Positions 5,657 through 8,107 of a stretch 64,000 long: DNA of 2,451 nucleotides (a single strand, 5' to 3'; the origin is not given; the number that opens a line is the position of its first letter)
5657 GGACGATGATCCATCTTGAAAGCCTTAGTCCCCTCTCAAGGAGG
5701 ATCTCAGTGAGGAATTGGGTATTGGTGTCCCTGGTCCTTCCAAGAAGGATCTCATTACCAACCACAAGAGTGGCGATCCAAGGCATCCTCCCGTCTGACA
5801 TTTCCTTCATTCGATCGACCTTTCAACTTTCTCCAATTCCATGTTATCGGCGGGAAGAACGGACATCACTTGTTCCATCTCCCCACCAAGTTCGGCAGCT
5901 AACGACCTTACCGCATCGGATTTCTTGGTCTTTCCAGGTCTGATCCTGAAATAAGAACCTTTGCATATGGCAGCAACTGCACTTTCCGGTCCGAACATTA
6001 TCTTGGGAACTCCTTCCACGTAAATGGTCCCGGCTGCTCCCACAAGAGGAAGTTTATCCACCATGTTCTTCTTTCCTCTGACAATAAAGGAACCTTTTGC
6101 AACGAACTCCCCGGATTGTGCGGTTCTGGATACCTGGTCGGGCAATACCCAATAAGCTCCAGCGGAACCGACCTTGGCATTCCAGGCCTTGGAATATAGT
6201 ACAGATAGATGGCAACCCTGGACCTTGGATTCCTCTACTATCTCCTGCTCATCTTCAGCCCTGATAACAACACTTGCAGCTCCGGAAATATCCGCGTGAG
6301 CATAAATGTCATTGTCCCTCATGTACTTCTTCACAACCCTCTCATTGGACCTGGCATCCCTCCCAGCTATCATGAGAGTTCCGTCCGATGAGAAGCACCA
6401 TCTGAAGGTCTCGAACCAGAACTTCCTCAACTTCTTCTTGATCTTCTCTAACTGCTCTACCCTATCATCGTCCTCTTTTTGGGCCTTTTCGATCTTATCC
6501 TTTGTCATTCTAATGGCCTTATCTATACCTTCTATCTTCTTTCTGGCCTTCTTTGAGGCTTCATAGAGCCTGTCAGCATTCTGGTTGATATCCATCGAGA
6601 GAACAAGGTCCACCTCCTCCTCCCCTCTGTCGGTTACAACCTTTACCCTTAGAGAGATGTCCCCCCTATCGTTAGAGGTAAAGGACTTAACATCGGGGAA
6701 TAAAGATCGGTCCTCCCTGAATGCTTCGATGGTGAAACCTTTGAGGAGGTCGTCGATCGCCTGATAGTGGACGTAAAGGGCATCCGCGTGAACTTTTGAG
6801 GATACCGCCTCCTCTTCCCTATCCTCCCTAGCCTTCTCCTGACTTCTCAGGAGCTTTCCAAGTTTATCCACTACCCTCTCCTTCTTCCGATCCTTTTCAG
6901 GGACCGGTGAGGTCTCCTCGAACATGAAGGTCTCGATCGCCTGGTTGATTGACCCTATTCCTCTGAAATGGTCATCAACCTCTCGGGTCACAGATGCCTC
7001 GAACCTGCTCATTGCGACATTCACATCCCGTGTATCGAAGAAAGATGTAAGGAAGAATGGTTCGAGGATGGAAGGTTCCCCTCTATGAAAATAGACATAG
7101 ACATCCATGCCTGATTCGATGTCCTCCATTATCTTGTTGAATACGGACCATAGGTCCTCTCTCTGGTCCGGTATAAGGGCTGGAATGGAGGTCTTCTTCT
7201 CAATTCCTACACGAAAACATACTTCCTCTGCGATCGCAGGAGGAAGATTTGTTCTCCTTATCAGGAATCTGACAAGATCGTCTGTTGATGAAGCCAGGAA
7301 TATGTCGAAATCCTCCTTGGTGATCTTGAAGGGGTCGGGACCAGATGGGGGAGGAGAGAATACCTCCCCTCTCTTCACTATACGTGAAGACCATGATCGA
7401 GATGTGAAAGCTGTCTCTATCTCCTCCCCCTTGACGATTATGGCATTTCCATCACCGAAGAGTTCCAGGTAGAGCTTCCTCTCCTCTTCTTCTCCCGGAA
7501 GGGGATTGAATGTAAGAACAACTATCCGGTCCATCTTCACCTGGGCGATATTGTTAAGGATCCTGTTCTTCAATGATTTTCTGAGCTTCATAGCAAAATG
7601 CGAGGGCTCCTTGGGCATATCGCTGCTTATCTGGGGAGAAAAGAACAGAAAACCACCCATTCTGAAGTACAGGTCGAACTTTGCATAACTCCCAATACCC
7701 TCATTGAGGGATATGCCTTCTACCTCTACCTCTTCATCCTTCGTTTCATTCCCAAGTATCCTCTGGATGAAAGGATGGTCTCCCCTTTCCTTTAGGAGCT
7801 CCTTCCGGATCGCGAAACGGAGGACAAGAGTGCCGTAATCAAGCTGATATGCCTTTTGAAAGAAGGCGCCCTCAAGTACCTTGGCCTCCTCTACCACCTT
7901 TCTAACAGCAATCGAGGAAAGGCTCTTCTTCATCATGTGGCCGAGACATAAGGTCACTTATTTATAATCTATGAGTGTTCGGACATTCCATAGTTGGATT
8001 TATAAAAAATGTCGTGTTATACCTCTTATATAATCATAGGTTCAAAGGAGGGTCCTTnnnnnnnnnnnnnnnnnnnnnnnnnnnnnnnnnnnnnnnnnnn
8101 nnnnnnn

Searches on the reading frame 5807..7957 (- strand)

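Call 25: search_protein_families(library=pfam, proteins=[window:5807-7957:-], max_evalue=0.00001)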
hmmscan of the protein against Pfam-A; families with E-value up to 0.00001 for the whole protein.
window:5807-7957:- (716 aa): 2 families
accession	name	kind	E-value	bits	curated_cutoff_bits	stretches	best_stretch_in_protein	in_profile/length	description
PF05833.16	NFACT_N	-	8.6e-47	160.4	31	1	112-512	63-439/456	NFACT N-terminal and middle domains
PF05670.18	NFACT-R_1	-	1.1e-30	106.8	29.8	1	518-628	2-112/112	NFACT protein RNA binding domain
